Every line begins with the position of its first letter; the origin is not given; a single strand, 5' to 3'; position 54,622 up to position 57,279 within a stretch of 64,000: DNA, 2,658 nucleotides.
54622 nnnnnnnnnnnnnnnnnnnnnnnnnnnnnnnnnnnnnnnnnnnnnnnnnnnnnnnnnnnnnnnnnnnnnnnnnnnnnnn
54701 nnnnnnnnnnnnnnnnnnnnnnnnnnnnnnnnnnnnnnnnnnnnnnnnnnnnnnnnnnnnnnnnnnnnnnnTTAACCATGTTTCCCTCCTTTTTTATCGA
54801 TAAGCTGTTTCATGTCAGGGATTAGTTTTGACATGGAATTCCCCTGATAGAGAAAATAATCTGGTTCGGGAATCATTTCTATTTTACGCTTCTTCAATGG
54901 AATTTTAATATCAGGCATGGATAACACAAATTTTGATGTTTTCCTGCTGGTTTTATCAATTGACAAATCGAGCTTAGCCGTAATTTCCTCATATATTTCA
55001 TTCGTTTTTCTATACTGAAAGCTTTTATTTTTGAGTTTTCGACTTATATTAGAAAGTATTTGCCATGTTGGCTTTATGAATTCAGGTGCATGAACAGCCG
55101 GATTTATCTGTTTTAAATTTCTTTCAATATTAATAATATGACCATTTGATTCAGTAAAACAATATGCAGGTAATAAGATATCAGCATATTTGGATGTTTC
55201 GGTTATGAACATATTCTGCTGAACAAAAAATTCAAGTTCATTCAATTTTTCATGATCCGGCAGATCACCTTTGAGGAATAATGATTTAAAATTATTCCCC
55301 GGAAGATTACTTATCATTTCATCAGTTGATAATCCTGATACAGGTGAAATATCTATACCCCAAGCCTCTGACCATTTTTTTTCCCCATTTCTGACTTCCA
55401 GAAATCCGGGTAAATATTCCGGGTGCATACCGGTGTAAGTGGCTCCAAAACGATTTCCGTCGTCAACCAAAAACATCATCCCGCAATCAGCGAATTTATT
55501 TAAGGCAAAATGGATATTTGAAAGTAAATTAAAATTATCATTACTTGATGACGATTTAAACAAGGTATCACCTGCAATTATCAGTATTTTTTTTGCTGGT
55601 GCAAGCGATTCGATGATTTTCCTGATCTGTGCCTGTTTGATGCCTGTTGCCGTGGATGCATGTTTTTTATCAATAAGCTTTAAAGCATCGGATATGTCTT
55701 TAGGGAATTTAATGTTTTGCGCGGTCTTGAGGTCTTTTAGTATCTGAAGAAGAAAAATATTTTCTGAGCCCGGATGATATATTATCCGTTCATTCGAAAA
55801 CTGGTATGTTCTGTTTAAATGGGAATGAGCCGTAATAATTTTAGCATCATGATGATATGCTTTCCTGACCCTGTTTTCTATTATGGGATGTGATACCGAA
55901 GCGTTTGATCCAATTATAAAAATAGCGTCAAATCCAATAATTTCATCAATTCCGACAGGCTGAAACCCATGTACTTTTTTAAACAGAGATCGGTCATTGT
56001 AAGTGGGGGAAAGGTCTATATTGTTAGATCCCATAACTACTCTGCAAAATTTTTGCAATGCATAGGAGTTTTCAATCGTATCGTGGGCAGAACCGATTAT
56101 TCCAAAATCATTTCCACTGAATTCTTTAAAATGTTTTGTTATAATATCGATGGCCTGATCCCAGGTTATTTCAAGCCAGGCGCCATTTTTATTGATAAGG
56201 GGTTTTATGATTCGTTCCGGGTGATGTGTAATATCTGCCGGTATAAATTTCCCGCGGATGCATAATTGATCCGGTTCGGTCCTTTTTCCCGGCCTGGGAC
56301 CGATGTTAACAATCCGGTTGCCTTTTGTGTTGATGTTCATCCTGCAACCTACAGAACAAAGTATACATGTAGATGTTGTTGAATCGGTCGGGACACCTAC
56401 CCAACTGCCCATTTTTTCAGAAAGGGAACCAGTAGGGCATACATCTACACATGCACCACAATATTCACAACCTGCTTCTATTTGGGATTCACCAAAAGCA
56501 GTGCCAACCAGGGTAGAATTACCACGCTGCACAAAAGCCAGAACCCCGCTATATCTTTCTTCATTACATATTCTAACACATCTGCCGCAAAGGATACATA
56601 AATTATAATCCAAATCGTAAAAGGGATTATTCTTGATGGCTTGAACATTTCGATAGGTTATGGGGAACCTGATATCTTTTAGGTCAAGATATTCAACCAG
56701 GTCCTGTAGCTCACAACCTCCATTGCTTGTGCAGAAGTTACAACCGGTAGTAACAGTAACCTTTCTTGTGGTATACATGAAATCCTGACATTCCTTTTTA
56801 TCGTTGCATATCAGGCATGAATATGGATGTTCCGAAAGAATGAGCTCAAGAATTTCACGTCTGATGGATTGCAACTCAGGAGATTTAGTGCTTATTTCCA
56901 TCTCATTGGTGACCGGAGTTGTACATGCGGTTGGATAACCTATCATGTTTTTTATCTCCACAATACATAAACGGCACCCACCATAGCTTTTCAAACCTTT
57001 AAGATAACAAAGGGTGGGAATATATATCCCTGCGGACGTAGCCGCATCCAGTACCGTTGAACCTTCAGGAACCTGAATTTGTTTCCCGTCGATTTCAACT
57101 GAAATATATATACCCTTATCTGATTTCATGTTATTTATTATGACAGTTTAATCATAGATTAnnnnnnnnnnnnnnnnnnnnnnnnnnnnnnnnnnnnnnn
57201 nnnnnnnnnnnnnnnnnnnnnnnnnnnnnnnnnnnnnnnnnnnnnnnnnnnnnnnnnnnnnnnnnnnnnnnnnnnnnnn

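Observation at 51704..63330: Eight-gene redox island joining a Bfu-type NuoEFG-like module, two NfnAB-like pairs and three copies of an uncharacterised CxxC module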

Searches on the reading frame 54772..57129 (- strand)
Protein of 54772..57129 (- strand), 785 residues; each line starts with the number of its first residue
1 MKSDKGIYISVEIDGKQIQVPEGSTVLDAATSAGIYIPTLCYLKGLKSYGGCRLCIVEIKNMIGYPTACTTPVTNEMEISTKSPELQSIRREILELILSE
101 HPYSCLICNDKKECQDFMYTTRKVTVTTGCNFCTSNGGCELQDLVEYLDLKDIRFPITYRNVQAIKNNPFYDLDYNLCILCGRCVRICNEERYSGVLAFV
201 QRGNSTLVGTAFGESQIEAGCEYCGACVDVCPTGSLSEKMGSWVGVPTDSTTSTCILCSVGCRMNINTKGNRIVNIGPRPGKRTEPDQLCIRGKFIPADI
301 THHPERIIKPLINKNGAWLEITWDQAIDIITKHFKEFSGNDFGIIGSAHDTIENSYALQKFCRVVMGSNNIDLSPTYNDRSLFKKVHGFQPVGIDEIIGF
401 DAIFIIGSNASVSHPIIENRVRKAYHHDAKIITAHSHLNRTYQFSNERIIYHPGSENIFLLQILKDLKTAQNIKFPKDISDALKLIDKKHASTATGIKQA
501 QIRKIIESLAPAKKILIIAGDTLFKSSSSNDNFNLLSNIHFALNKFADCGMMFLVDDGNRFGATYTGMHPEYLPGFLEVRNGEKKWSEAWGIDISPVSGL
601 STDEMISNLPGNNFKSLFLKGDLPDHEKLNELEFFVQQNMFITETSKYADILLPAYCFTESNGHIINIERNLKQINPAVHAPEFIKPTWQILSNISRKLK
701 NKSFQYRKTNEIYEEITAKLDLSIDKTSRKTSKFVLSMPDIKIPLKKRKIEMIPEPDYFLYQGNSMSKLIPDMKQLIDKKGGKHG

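Call 3: search_protein_families(library=pfam, proteins=[window:54772-57129:-], max_evalue=0.01)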
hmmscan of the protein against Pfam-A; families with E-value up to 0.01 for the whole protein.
window:54772-57129:- (785 aa): 12 families
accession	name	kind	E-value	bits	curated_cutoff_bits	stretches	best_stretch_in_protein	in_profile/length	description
PF00384.28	Molybdopterin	-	4.7e-37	128.3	24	1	306-697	1-352/353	Molybdopterin oxidoreductase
PF13510.11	Fer2_4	-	9.9e-19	67.6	22.8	1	9-83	4-81/82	2Fe-2S iron-sulfur cluster binding domain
PF10588.14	NADH-G_4Fe-4S_3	-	3.1e-12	46.3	27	2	90-115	1-26/40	NADH-ubiquinone oxidoreductase-G iron-sulfur binding region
PF04879.21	Molybdop_Fe4S4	-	4.9e-09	36.5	22.7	1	250-297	3-50/55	Molybdopterin oxidoreductase Fe4S4 domain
PF22117.2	Fer4_Nqo3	-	3.2e-08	34.1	27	1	172-236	5-66/67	NADH-quinone oxidoreductase subunit 3, ferredoxin-like domain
PF00111.32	Fer2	-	1.7e-07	31.5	21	1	12-60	2-48/77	2Fe-2S iron-sulfur cluster binding domain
PF12838.12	Fer4_7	-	2.4e-07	31.5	27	1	178-234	2-51/52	4Fe-4S dicluster domain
PF14697.11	Fer4_21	-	2.6e-05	24.7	35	1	174-233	4-53/59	4Fe-4S dicluster domain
PF00037.32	Fer4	-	4.4e-05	23.6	21.1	2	221-236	8-23/24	4Fe-4S binding domain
PF13187.11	Fer4_9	-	0.00081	19.8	27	1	178-234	2-50/52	4Fe-4S dicluster domain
PF25160.1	LdpA_Fe-S-bd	-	0.0026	18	27.6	0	217-238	24-45/49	LdpA Fe-S cluster-binding domain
PF12837.12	Fer4_6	-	0.0037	17.6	25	1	174-190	5-21/24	4Fe-4S binding domain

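Call 4: search_protein_families(library=ncbifam, proteins=[window:54772-57129:-], max_evalue=0.01)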
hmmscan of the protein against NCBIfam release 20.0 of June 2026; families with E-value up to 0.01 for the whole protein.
window:54772-57129:- (785 aa): 39 families (the best 25 are shown)
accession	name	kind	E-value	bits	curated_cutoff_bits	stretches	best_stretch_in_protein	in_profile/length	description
TIGR01973.1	NuoG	equivalog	3.1e-97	326.8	470.05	2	130-695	95-606/606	NADH-quinone oxidoreductase subunit NuoG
TIGR01591.1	Fdh-alpha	equivalog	6.8e-74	249.2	666.25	1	254-719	2-497/672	formate dehydrogenase subunit alpha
NF040763.1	FeFe_hydrog_A6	exception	3e-58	197.6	765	2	9-115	1-107/571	NADH-dependent [FeFe] hydrogenase, group A6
NF005895.0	PRK07860.1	equivalog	1.6e-55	188.5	802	2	130-717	116-675/811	NADH-quinone oxidoreductase subunit G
NF005745.0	PRK07569.1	equivalog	1.2e-52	178.7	333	2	10-115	5-110/238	bidirectional hydrogenase complex protein HoxU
NF047855.1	AssmNtatRedNasC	equivalog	5.5e-47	160.5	1100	1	252-717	22-523/708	assimilatory nitrate reductase catalytic subunit NasC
NF006305.0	PRK08493.1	equivalog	2.6e-39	135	591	2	9-118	2-109/819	NADH-quinone oxidoreductase subunit G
NF040762.1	Hydr_FeFe_Clost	exception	6.8e-33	114.1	900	2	10-117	2-109/572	ferredoxin hydrogenase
NF041323.1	Nitr_red_NasA_Halo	equivalog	2.4e-29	102.4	1000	1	258-718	3-491/673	assimilatory nitrate reductase NasA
NF010055.0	PRK13532.1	equivalog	3.2e-26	91.8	904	1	253-472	45-281/830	nitrate reductase catalytic subunit NapA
TIGR01706.1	NAPA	equivalog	3e-25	88.7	930.55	1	252-471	44-280/830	periplasmic nitrate reductase subunit alpha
NF009454.0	PRK12814.1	equivalog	3.1e-25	88.6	916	1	9-106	4-101/657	putative NADPH-dependent glutamate synthase small subunit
NF041783.2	mnquin_red_QrcB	equivalog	2.2e-17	62.5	440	1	250-531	52-345/695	menaquinone reductase molybdopterin-binding-like subunit QrcB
NF012032.0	PRK15488.1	equivalog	1.8e-15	56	694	2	225-338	18-134/759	thiosulfate reductase PhsA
TIGR01701.1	Fdhalpha-like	subfamily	1.6e-14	53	582.15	1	306-434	99-233/744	FdhF/YdeP family oxidoreductase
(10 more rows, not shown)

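Call 23: search_solved_structures(query=window:54772-57129:-, max_evalue=1e-10)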
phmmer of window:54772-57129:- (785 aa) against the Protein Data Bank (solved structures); distinct sequences matched with E-value up to 1e-10: 81 (the best 60 are shown).
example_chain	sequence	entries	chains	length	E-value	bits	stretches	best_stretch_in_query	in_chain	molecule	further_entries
6tg9_A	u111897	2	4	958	7.4e-86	291.9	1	6-718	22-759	Formate dehydrogenase subunit alpha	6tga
9wxb_B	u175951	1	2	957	3.7e-85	289.5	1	6-718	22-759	Formate dehydrogenase alpha subunit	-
8rqz_C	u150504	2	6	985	1.4e-68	234.7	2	250-719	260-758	Probable oxidoreductase YjgC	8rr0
9gzq_A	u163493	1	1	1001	1.6e-68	234.6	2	250-719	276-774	Probable oxidoreductase YjgC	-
9bov_A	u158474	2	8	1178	7e-61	209.3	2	133-567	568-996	Molybdopterin oxidoreductase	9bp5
7vw6_A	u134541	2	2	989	2.6e-58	200.8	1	146-716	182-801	Formate dehydrogenase | Tungsten-containing formate dehydrogenase alpha subunit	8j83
7e5z_A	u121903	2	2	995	2.7e-58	200.7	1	146-716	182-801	Formate dehydrogenase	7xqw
7t2r_A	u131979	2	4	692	6.7e-57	196.1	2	130-432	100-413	NiFe hydrogenase subunit A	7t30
7qv7_S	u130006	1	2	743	2.1e-53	184.6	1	251-717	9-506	Hydrogen dependent carbon dioxide reductase subunit FdhF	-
8oh5_C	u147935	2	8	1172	5.7e-50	173.2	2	156-422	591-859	Formate dehydrogenase-O, major subunit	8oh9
9t1s_L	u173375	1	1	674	1.5e-49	171.8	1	253-717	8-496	formate dehydrogenase (coenzyme F420)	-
7vxu_M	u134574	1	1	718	3.6e-44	154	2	130-469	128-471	NADH-ubiquinone oxidoreductase 75 kDa subunit, mitochondrial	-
7v2c_M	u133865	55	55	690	3.6e-44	154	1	9-469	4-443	NADH-ubiquinone oxidoreductase 75 kDa subunit, mitochondrial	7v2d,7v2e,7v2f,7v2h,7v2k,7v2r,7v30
5gpn_Y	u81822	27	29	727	3.9e-44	153.9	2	130-469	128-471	NADH-ubiquinone oxidoreductase 75 kDa subunit | NADH-ubiquinone oxidoreductase 75 kDa subunit, mitochondrial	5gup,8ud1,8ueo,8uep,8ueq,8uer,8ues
8zo8_S1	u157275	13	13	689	4e-44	153.9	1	9-469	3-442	NADH-ubiquinone oxidoreductase 75 kDa subunit, mitochondrial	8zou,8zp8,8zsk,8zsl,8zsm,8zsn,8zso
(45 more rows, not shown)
